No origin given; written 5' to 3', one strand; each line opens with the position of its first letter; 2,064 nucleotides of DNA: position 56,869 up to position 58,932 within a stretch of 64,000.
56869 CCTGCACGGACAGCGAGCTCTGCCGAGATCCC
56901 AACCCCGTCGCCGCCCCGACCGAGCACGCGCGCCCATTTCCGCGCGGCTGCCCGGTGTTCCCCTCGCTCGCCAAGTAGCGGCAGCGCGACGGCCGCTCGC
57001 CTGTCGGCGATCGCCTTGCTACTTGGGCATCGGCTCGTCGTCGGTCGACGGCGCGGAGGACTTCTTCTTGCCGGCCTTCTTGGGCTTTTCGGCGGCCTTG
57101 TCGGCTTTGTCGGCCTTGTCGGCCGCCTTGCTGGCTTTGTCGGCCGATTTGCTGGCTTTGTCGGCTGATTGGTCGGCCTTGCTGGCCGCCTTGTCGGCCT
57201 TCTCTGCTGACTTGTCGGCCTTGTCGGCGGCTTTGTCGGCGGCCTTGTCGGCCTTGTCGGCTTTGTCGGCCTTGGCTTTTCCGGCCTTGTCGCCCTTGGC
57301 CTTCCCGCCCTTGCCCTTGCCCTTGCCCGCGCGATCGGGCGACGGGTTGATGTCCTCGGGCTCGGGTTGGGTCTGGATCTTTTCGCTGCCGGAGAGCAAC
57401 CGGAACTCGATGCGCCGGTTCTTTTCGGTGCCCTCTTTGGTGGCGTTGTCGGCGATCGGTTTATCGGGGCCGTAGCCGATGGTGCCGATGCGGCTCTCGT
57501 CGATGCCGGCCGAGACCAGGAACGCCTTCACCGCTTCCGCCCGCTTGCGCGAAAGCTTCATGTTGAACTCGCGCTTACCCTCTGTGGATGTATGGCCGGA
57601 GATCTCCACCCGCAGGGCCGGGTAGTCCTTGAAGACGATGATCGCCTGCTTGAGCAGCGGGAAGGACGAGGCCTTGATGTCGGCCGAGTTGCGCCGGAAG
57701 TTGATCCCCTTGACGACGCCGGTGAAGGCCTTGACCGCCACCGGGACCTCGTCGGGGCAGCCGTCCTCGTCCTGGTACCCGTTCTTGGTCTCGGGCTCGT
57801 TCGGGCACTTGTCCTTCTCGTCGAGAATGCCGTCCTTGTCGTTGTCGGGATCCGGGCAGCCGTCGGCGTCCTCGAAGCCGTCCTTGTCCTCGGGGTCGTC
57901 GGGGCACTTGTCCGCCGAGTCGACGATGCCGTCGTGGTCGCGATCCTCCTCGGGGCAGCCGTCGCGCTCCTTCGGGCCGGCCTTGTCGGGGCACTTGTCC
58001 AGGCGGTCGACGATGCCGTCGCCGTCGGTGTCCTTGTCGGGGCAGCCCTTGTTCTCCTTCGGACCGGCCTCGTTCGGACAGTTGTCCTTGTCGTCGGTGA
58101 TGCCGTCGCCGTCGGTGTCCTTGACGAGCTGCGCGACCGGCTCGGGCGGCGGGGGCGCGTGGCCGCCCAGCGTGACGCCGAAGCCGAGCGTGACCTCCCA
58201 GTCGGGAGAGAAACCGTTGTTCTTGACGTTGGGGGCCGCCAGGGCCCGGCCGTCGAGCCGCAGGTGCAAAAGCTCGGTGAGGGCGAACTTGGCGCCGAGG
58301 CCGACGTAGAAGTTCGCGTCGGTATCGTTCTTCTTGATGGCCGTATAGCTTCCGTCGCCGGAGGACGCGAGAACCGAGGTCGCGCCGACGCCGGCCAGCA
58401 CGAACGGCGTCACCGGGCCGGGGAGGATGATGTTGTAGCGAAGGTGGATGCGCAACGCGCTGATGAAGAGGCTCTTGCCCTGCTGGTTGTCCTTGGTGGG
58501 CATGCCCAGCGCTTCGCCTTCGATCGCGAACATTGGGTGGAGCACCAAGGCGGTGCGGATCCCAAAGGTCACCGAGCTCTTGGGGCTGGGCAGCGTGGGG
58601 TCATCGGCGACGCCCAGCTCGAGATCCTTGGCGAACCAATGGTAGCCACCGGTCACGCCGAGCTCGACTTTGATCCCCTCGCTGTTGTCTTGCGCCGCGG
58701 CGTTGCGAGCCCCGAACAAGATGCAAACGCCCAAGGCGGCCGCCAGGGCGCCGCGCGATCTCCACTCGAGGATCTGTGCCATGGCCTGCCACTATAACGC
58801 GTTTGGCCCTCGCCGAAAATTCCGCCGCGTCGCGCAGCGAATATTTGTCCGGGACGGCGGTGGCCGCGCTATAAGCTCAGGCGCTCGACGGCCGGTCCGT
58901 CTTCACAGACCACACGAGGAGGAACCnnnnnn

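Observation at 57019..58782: OmpA-TSP3 protein with a histone-H1-like Lys/Ala tail encoded by tandem DNA repeats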

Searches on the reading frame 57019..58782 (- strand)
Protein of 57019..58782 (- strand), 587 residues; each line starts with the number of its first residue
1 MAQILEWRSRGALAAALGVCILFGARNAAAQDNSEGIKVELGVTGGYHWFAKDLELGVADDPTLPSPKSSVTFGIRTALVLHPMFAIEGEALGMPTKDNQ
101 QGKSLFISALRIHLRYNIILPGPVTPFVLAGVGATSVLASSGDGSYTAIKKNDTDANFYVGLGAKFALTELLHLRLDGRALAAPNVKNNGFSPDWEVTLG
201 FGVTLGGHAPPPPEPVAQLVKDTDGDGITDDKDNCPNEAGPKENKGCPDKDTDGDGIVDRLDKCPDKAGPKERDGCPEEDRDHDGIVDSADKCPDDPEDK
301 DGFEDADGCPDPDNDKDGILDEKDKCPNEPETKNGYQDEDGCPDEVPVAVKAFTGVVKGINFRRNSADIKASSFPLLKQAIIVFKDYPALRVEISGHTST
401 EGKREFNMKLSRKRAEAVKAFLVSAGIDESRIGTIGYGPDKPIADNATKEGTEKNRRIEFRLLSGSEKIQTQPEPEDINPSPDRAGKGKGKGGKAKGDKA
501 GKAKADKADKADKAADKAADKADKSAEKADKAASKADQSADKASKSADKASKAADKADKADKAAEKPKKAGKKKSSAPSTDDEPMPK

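Call 4: search_protein_families(library=pfam, proteins=[window:57019-58782:-], max_evalue=0.01)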
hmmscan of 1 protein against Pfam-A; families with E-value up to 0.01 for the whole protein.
window:57019-58782:- (587 aa): 4 families
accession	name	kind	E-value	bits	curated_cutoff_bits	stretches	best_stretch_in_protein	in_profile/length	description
PF00691.25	OmpA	-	2.6e-19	69.8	27.2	1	362-456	2-98/98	OmpA family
PF02412.23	TSP_3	-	9.9e-14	51.2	25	2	221-241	14-34/36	Thrombospondin type 3 repeat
PF13505.12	OMP_b-brl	-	7.1e-11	43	28.7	1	20-192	3-168/175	Outer membrane protein beta-barrel domain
PF05262.16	Borrelia_P83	-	0.0032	16.4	33.6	1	503-568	210-280/489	Borrelia P83/100 protein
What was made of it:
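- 58159..58692 (-): 8-stranded outer-membrane beta-barrel (residues about 31-208). Pfam OMP_b-brl 20-192, E 7e-11 (call 4).
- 57733..58158 (-): Pro-rich hinge plus thrombospondin type-3 Ca-binding repeats (residues 209-350; net charge -30; four invariant Cys pairs). The DNA itself is tandemly repeated with periods of 87 and 99 bp. Pfam TSP_3, E 1e-13 (call 4).
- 57388..57732 (-): OmpA-like peptidoglycan-binding domain (residues 351-465). Arg414 is kept, but the canonical DAP-binding Asp is Ser399 (GHTS). Pfam OmpA, E 2.6e-19 (call 4).
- On OmpA family (PF00691, OmpA-like peptidoglycan-binding domain): 69.8 bits against a cut-off of 27.2, covering residues 362-456 and model positions 2-98 of 98 (call 4).
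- On Thrombospondin type-3 repeat (PF02412): 51.2 bits against a cut-off of 25 (call 4).
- On 8-stranded OM beta-barrel (PF13505): 43 bits against a cut-off of 28.7 (call 4).
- Closest known: Two-domain OmpA/OprF-type proteins with TSP3 repeats. Same: Pfam also finds the N-terminal barrel (call 4).
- Checked: Pfam finds OMP_b-brl at 20-192, TSP_3, and OmpA at 362-456 (call 4).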

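Call 5: search_protein_families(library=ncbifam, proteins=[window:57019-58782:-], max_evalue=0.01)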
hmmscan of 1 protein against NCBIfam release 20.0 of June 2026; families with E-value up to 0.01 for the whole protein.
window:57019-58782:- (587 aa): 44 families (the best 25 are shown)
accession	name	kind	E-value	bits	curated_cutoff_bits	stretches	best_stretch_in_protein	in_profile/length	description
NF033763.1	exchanger_TraB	exception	1.1e-54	185.3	700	3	277-480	320-514/522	outer membrane exchange protein TraB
NF053612.1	anchor_PA1041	equivalog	1.5e-31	110.2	250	1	311-461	75-234/236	PA1041 family peptidoglycan-binding anchor lipoprotein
NF053611.1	YiaD_Gzip_OmpA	equivalog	5.1e-31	108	175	1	358-461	102-205/206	YiaD family glycine zipper/OmpA-like lipoprotein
NF007804.1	PRK10510.1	equivalog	1.2e-23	83.6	307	1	360-462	114-216/219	OmpA family lipoprotein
NF045788.1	Omp38Acinit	equivalog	1.5e-23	83.4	500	1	360-467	243-350/354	outer membrane protein Omp38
TIGR02802.1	Pal_lipo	equivalog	1.6e-21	76.4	125.35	1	360-460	2-102/104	peptidoglycan-associated lipoprotein Pal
NF053607.1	CHU_0125_OmpA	equivalog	3.4e-21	75.4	620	1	356-463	529-637/639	CHU_0125 family OmpA-like outer membrane integrity protein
NF045787.1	OmpABordt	equivalog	3.6e-20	72.5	200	1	392-463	119-190/194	outer membrane protein OmpA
NF053613.1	OMP_toxin_LptF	equivalog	3.9e-19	69.3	400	1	360-462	143-245/256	lipotoxin F family OmpA-related lipoprotein LptF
NF053585.1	OMP_LP_YfiB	equivalog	9.8e-19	67.8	128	1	362-458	60-156/163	outer membrane lipoprotein YfiB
TIGR03350.1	type_VI_ompA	equivalog_domain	4.3e-17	62.3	139.8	1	362-460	34-135/137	type VI secretion system protein TssL, long form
NF052230.1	T9SS_PorE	exception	9.5e-16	57.2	600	1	356-443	513-600/648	PorE family type IX secretion system protein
NF038224.1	OmpA_like_CmpA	equivalog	1.3e-15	57.6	300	1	362-473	114-225/233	C-OmpA-like family protein CmpA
TIGR03789.1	pdsO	hypoth_equivalog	5e-14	52.6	152.2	1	359-460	140-241/243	sortase-associated OmpA-like protein PdsO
NF006541.1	PRK09038.1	equivalog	1.3e-13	51.2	283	1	360-462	143-248/253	flagellar motor protein MotD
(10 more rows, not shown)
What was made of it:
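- On TraB (NF033763, outer membrane exchange protein): 185.3 bits against a cut-off of 700 (call 5).
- Tried and rejected: The score is below the cut-off (call 5).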

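Call 9: find_homologous_proteins(query=window:57022-58782:-, max_evalue=1e-20)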
Query window:57022-58782:- (587 aa): 7932 proteins with E <= 1e-20 among 8000 candidates; the best 120 are listed.
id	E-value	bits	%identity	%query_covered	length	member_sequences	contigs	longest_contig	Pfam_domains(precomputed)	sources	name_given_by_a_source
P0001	0.0e+0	1216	96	82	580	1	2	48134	PF00691.26,PF02412.24,PF13505.13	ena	-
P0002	0.0e+0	1144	92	84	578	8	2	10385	PF00691.26,PF02412.24,PF13505.13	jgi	jgi:OOP family OmpA-OmpF porin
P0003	0.0e+0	1096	90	82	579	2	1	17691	PF00691.26,PF02412.24,PF13505.13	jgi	jgi:outer membrane protein OmpA-like peptidoglycan-associated protein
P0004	0.0e+0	1013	78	100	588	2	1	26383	PF00691.26,PF02412.24,PF13505.13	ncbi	-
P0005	3.7e-295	998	84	82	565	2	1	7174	PF00691.26,PF02412.24,PF13505.13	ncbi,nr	ncbi:MAG TPA: OmpA family protein [Polyangia bacterium]|nr:OmpA family protein [Polyangia bacterium]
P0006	8.6e-292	987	83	82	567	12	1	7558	PF00691.26,PF02412.24,PF13505.13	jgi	jgi:outer membrane protein OmpA-like peptidoglycan-associated protein/opacity protein-like surface a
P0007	3.8e-291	985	75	100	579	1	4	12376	PF00691.26,PF02412.24,PF13505.13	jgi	jgi:outer membrane protein OmpA-like peptidoglycan-associated protein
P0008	5.1e-272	922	73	100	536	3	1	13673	PF00691.26,PF02412.24,PF13505.13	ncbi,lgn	-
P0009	6.0e-267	905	75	95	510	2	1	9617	PF00691.26,PF02412.24,PF13505.13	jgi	jgi:OOP family OmpA-OmpF porin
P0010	2.3e-258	877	75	82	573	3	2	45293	PF00691.26,PF02412.24,PF13505.13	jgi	jgi:outer membrane protein OmpA-like peptidoglycan-associated protein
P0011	1.8e-254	864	73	85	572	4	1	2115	PF00691.26,PF02412.24,PF13505.13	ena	-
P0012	1.1e-252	858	72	88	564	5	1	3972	PF00691.26,PF02412.24,PF13505.13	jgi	jgi:outer membrane protein OmpA-like peptidoglycan-associated protein/opacity protein-like surface a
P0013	3.1e-252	857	74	88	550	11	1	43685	PF00691.26,PF02412.24,PF13505.13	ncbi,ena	-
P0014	5.8e-252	856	70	100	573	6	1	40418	PF00691.26,PF02412.24,PF13505.13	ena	-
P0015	6.8e-252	856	-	-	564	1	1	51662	PF00691.26,PF02412.24,PF13505.13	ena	-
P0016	2.5e-249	847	75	85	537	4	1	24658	PF00691.26,PF02412.24,PF13505.13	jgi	jgi:outer membrane protein OmpA-like peptidoglycan-associated protein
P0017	3.8e-249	847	77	84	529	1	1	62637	PF00691.26,PF02412.24,PF13505.13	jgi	jgi:outer membrane protein OmpA-like peptidoglycan-associated protein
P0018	1.1e-246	838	73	89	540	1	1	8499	PF00691.26,PF02412.24,PF13505.13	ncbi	ncbi:MAG TPA: OmpA family protein [Polyangia bacterium]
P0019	5.0e-245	833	75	82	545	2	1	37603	PF00691.26,PF02412.24,PF13505.13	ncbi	-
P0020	1.1e-243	828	75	82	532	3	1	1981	PF00691.26,PF02412.24,PF13505.13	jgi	jgi:outer membrane protein OmpA-like peptidoglycan-associated protein/opacity protein-like surface a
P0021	4.6e-243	826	74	85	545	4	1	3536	PF00691.26,PF02412.24,PF13505.13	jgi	jgi:outer membrane protein OmpA-like peptidoglycan-associated protein/opacity protein-like surface a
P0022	9.5e-243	825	67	100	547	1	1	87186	PF00691.26,PF02412.24,PF13505.13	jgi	jgi:outer membrane protein OmpA-like peptidoglycan-associated protein/opacity protein-like surface a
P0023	9.9e-243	825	66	100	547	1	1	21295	PF00691.26,PF02412.24,PF13505.13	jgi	jgi:outer membrane protein OmpA-like peptidoglycan-associated protein/opacity protein-like surface a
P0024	1.9e-242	824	72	85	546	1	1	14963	PF00691.26,PF02412.24,PF13505.13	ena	-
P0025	3.9e-242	823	73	88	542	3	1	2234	PF00691.26,PF02412.24,PF13505.13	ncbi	-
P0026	9.8e-242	822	75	83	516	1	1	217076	PF00691.26,PF02412.24,PF13505.13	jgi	jgi:outer membrane protein OmpA-like peptidoglycan-associated protein/opacity protein-like surface a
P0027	1.5e-241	821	74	82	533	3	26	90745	PF00691.26,PF02412.24,PF13505.13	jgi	jgi:outer membrane protein OmpA-like peptidoglycan-associated protein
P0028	1.8e-241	821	77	79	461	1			PF00691.26,PF02412.24,PF13505.13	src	-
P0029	3.3e-240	817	72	88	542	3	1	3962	PF00691.26,PF02412.24,PF13505.13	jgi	jgi:outer membrane protein OmpA-like peptidoglycan-associated protein/opacity protein-like surface a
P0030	3.2e-239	814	73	82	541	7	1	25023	PF00691.26,PF02412.24,PF13505.13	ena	-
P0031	1.1e-238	812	74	82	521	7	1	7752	PF00691.26,PF02412.24,PF13505.13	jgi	jgi:outer membrane protein OmpA-like peptidoglycan-associated protein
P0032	1.3e-237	808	72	83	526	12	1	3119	PF00691.26,PF02412.24,PF13505.13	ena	-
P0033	1.3e-236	805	72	85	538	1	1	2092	PF00691.26,PF02412.24,PF13505.13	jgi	jgi:outer membrane protein OmpA-like peptidoglycan-associated protein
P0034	3.0e-236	804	75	80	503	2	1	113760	PF00691.26,PF02412.24,PF13505.13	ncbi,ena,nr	ncbi:MAG TPA: OmpA family protein [Polyangia bacterium]|nr:OmpA family protein [Polyangia bacterium]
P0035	4.8e-236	803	74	81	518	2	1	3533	PF00691.26,PF02412.24,PF13505.13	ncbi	-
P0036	8.9e-235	799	69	85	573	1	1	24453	PF00691.26,PF02412.24,PF13505.13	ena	-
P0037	2.2e-234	798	72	87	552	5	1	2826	PF00691.26,PF02412.24,PF13505.13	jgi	-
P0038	1.5e-233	795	69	88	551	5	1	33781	PF00691.26,PF02412.24,PF13505.13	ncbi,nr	ncbi:MAG TPA: OmpA family protein [Polyangia bacterium]|nr:OmpA family protein [Polyangia bacterium]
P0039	2.5e-233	794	73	81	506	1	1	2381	PF00691.26,PF02412.24,PF13505.13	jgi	jgi:OOP family OmpA-OmpF porin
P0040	1.3e-232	792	73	83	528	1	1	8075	PF00691.26,PF02412.24,PF13505.13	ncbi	-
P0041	1.9e-232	791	73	80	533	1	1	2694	PF00691.26,PF02412.24,PF13505.13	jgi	jgi:OOP family OmpA-OmpF porin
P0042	1.9e-232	791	72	82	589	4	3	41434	PF00691.26,PF02412.24,PF13505.13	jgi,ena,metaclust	metaclust:\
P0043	2.6e-230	784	70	82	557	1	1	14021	PF00691.26,PF02412.24,PF13505.13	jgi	jgi:outer membrane protein OmpA-like peptidoglycan-associated protein/opacity protein-like surface a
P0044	8.2e-223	760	68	82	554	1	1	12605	PF00691.26,PF02412.24,PF13505.13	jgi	jgi:OOP family OmpA-OmpF porin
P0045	6.9e-222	757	69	82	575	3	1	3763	PF00691.26,PF02412.24,PF13505.13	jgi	-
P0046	5.1e-220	750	69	82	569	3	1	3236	PF00691.26,PF02412.24,PF13505.13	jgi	-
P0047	1.0e-219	749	68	83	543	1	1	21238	PF00691.26,PF02412.24,PF13505.13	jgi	jgi:outer membrane protein OmpA-like peptidoglycan-associated protein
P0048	7.6e-219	746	69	82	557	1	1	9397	PF00691.26,PF02412.24,PF13505.13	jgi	jgi:OOP family OmpA-OmpF porin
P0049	1.5e-217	742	68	82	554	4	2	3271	PF00691.26,PF02412.24,PF13505.13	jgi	jgi:OOP family OmpA-OmpF porin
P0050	4.2e-217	741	67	87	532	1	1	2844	PF00691.26,PF02412.24,PF13505.13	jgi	-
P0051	4.2e-217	741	68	82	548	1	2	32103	PF00691.26,PF02412.24,PF13505.13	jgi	jgi:OOP family OmpA-OmpF porin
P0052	5.5e-217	740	61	100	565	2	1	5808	PF00691.26,PF02412.24,PF13505.13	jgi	jgi:outer membrane protein OmpA-like peptidoglycan-associated protein/opacity protein-like surface a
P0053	6.6e-217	740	68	83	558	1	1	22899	PF00691.26,PF02412.24,PF13505.13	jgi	jgi:OOP family OmpA-OmpF porin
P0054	1.2e-216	739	68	80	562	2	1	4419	PF00691.26,PF02412.24,PF13505.13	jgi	jgi:OOP family OmpA-OmpF porin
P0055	1.2e-216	739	66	82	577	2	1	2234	PF00691.26,PF02412.24,PF13505.13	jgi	jgi:outer membrane protein OmpA-like peptidoglycan-associated protein/opacity protein-like surface a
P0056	1.9e-216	739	68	82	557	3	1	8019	PF00691.26,PF02412.24,PF13505.13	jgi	jgi:OOP family OmpA-OmpF porin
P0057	4.0e-216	737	68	84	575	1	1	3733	PF00691.26,PF02412.24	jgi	jgi:outer membrane protein OmpA-like peptidoglycan-associated protein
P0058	5.2e-216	737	68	86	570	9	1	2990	PF00691.26,PF02412.24,PF13505.13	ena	-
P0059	5.2e-216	737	75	76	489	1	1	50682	PF00691.26,PF02412.24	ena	-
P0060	5.8e-216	737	70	77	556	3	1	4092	PF00691.26,PF02412.24,PF13505.13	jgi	jgi:OOP family OmpA-OmpF porin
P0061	1.1e-215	736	68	82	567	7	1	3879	PF00691.26,PF02412.24,PF13505.13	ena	-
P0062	1.9e-215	735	67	82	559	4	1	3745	PF00691.26,PF02412.24,PF13505.13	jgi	jgi:OOP family OmpA-OmpF porin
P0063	1.6e-214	732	67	82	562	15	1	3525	PF00691.26,PF02412.24,PF13505.13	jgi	jgi:outer membrane protein OmpA-like peptidoglycan-associated protein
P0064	2.7e-214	731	66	82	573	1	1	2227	PF00691.26,PF02412.24,PF13505.13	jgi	jgi:outer membrane protein OmpA-like peptidoglycan-associated protein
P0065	1.9e-213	729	66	83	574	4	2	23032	PF00691.26,PF02412.24,PF13505.13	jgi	jgi:outer membrane protein OmpA-like peptidoglycan-associated protein/opacity protein-like surface a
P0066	2.7e-213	728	66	82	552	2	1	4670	PF00691.26,PF02412.24,PF13505.13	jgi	jgi:outer membrane protein OmpA-like peptidoglycan-associated protein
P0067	4.3e-213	727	67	85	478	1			PF00691.26,PF02412.24,PF13505.13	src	-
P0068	1.8e-212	725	68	83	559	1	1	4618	PF00691.26,PF02412.24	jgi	jgi:OOP family OmpA-OmpF porin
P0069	5.4e-212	724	66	83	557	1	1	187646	PF00691.26,PF02412.24,PF13505.13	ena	-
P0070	9.2e-211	720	65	89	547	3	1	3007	PF00691.26,PF02412.24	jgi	jgi:outer membrane protein OmpA-like peptidoglycan-associated protein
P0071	9.6e-211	720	66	82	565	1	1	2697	PF00691.26,PF02412.24,PF13505.13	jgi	jgi:outer membrane protein OmpA-like peptidoglycan-associated protein/opacity protein-like surface a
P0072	1.5e-210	719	66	82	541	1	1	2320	PF00691.26,PF02412.24,PF13505.13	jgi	jgi:outer membrane protein OmpA-like peptidoglycan-associated protein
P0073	1.8e-210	719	69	77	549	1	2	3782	PF00691.26,PF02412.24,PF13505.13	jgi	jgi:outer membrane protein OmpA-like peptidoglycan-associated protein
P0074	4.7e-210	717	67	84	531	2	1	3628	PF00691.26,PF02412.24,PF13505.13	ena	-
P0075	8.4e-210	717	69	79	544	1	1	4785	PF00691.26,PF02412.24,PF13505.13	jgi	-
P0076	2.7e-209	715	69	79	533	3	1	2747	PF00691.26,PF02412.24,PF13505.13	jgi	jgi:outer membrane protein OmpA-like peptidoglycan-associated protein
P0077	2.5e-208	712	69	78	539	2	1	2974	PF00691.26,PF02412.24,PF13505.13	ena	-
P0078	1.4e-207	709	69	78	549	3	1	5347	PF00691.26,PF02412.24,PF13505.13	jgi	jgi:OOP family OmpA-OmpF porin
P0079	7.0e-207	707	74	73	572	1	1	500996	PF00691.26,PF02412.24,PF13505.13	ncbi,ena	-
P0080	1.3e-206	706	67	82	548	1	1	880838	PF00691.26,PF02412.24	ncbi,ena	-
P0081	1.6e-206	706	64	82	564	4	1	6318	PF00691.26,PF02412.24,PF13505.13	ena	-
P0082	1.6e-205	702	65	82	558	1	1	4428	PF00691.26,PF02412.24,PF13505.13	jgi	-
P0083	2.6e-205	702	65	82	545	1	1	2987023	PF00691.26,PF02412.24,PF13505.13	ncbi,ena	-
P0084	2.9e-205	702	69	75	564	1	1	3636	PF00691.26,PF02412.24,PF13505.13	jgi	jgi:OOP family OmpA-OmpF porin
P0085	3.6e-205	701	65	82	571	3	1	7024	PF00691.26,PF02412.24,PF13505.13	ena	-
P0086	7.6e-205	700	66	80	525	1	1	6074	PF00691.26,PF02412.24,PF13505.13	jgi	jgi:OOP family OmpA-OmpF porin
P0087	2.6e-203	695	67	80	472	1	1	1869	PF00691.26,PF02412.24,PF13505.13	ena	-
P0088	3.7e-201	688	64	82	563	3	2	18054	PF00691.26,PF02412.24,PF13505.13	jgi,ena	-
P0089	4.1e-201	688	66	78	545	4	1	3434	PF00691.26,PF02412.24,PF13505.13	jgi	-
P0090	5.8e-201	687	66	79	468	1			PF00691.26,PF02412.24,PF13505.13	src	-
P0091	2.5e-199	682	68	74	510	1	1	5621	PF00691.26,PF02412.24,PF13505.13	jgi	jgi:OOP family OmpA-OmpF porin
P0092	5.8e-199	681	61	82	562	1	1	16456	PF00691.26,PF02412.24,PF13505.13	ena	-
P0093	2.3e-196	672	69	74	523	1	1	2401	PF00691.26,PF02412.24,PF13505.13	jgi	jgi:outer membrane protein OmpA-like peptidoglycan-associated protein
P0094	4.5e-196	671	64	81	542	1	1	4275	PF00691.26,PF02412.24,PF13505.13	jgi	jgi:outer membrane protein OmpA-like peptidoglycan-associated protein/opacity protein-like surface a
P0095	6.8e-195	667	58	94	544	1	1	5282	PF00691.26,PF02412.24,PF13505.13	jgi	jgi:outer membrane protein OmpA-like peptidoglycan-associated protein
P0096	9.9e-194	664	62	84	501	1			PF00691.26,PF02412.24,PF13505.13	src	-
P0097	1.0e-191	657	62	80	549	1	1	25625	PF00691.26,PF02412.24,PF13505.13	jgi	jgi:outer membrane protein OmpA-like peptidoglycan-associated protein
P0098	2.7e-191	656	67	77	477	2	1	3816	PF00691.26,PF02412.24,PF13505.13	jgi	jgi:OOP family OmpA-OmpF porin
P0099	2.6e-190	652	59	88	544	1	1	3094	PF00691.26,PF02412.24,PF13505.13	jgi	jgi:outer membrane protein OmpA-like peptidoglycan-associated protein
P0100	1.1e-188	647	65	75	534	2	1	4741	PF00691.26,PF02412.24,PF13505.13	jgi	jgi:outer membrane protein OmpA-like peptidoglycan-associated protein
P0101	1.9e-188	646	62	80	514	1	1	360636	PF00691.26,PF02412.24,PF13505.13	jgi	jgi:outer membrane protein OmpA-like peptidoglycan-associated protein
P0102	8.6e-188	644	64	77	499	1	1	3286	PF00691.26,PF02412.24,PF13505.13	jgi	jgi:outer membrane protein OmpA-like peptidoglycan-associated protein/opacity protein-like surface a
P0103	2.1e-187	643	63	79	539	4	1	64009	PF00691.26,PF02412.24,PF13505.13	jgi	jgi:OOP family OmpA-OmpF porin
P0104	3.1e-187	642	61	81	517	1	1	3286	PF00691.26,PF02412.24,PF13505.13,PF05359.17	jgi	jgi:OOP family OmpA-OmpF porin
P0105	3.7e-187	642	63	78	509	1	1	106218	PF00691.26,PF02412.24,PF13505.13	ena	-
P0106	1.5e-186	640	63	78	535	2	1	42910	PF00691.26,PF02412.24,PF13505.13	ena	-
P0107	1.7e-186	640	63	76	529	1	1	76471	PF00691.26,PF02412.24,PF13505.13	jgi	jgi:OOP family OmpA-OmpF porin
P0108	1.9e-186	640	64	78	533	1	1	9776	PF00691.26,PF02412.24,PF13505.13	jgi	jgi:OOP family OmpA-OmpF porin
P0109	3.1e-186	639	60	86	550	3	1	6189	PF00691.26,PF02412.24,PF13505.13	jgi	-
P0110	3.4e-186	639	60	83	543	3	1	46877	PF00691.26,PF02412.24,PF13505.13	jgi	jgi:OmpA-OmpF porin, OOP family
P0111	6.5e-186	638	65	76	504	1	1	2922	PF00691.26,PF02412.24,PF13505.13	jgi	jgi:OOP family OmpA-OmpF porin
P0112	1.5e-185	637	63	80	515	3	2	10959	PF00691.26,PF02412.24,PF13505.13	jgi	jgi:outer membrane protein OmpA-like peptidoglycan-associated protein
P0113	7.8e-185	634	62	80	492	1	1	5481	PF00691.26,PF02412.24,PF13505.13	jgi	jgi:outer membrane protein OmpA-like peptidoglycan-associated protein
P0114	1.1e-184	634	69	73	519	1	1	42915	PF00691.26,PF02412.24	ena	-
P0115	2.6e-184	632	61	78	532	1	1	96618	PF00691.26,PF02412.24,PF13505.13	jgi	jgi:OOP family OmpA-OmpF porin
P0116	1.5e-183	630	61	79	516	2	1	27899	PF00691.26,PF02412.24,PF13505.13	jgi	jgi:OOP family OmpA-OmpF porin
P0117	1.9e-183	630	62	78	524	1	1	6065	PF00691.26,PF02412.24,PF13505.13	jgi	jgi:outer membrane protein OmpA-like peptidoglycan-associated protein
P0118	3.2e-183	629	62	75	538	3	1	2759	PF00691.26,PF02412.24,PF13505.13,PF05736.18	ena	-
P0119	3.4e-183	629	60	81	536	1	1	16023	PF00691.26,PF02412.24,PF13505.13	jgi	jgi:OOP family OmpA-OmpF porin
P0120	5.4e-183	628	60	84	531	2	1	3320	PF00691.26,PF02412.24,PF13505.13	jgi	jgi:outer membrane protein OmpA-like peptidoglycan-associated protein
